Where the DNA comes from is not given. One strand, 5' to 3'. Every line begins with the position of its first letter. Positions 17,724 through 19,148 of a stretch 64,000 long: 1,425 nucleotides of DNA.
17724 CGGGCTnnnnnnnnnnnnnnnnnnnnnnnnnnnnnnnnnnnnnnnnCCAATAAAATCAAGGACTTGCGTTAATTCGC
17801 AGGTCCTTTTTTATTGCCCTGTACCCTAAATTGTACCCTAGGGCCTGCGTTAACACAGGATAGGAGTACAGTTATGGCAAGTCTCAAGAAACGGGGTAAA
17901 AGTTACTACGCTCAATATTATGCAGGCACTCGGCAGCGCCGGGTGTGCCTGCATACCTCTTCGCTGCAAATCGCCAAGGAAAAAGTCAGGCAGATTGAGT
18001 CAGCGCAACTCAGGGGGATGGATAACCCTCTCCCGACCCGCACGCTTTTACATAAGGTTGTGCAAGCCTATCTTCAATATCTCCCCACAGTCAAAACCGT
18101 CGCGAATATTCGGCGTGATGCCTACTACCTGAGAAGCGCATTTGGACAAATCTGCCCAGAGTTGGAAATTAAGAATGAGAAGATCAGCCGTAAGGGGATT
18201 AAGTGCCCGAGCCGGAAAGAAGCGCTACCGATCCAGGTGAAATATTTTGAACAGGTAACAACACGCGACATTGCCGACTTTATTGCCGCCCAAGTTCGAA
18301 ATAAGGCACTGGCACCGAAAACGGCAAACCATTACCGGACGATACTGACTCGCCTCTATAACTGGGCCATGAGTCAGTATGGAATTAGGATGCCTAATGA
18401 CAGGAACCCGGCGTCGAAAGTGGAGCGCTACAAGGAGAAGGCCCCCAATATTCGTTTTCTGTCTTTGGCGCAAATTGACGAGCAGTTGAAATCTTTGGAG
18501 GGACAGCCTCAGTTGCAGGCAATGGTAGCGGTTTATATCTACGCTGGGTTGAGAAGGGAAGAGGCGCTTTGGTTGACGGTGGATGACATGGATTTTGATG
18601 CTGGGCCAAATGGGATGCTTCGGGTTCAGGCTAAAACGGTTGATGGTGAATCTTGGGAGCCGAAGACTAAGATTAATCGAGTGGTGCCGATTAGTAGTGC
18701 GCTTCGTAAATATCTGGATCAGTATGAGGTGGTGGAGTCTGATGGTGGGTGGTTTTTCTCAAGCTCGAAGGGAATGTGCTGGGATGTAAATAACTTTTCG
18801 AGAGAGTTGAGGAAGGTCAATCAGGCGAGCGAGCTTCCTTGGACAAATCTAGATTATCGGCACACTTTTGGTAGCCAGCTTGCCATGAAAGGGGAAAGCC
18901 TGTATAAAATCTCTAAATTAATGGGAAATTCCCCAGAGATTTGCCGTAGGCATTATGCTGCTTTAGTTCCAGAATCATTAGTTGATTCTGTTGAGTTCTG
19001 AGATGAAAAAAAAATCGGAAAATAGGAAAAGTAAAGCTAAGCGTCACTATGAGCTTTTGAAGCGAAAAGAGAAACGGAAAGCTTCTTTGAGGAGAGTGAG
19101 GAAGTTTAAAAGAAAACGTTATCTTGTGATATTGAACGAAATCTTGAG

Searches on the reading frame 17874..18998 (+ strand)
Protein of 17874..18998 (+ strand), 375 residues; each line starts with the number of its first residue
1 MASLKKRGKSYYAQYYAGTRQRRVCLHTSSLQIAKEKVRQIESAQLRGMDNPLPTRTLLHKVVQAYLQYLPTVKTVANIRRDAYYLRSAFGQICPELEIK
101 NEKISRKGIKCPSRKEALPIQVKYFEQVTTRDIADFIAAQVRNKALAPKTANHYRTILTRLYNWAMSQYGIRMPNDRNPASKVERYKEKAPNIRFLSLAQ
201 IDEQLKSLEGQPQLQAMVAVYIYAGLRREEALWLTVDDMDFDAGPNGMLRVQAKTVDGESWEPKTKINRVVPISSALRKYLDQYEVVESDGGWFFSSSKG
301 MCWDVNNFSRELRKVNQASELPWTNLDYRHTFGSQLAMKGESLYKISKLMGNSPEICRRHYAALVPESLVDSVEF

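Call 62: search_protein_families(library=pfam, proteins=[window:17874-18998:+], max_evalue=0.01)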
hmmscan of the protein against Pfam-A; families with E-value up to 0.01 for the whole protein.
window:17874-18998:+ (375 aa): 3 families
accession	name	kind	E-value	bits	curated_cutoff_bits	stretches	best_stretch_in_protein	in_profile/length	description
PF00589.27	Phage_integrase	-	2.4e-12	47.4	27.1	1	211-362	21-166/172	Phage integrase family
PF02899.23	Phage_int_SAM_1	-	0.0014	19.3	22.3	1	121-168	36-82/83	Phage integrase, N-terminal SAM-like domain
PF13495.12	Phage_int_SAM_4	-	0.0015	19.3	27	1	123-166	36-79/85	Phage integrase, N-terminal SAM-like domain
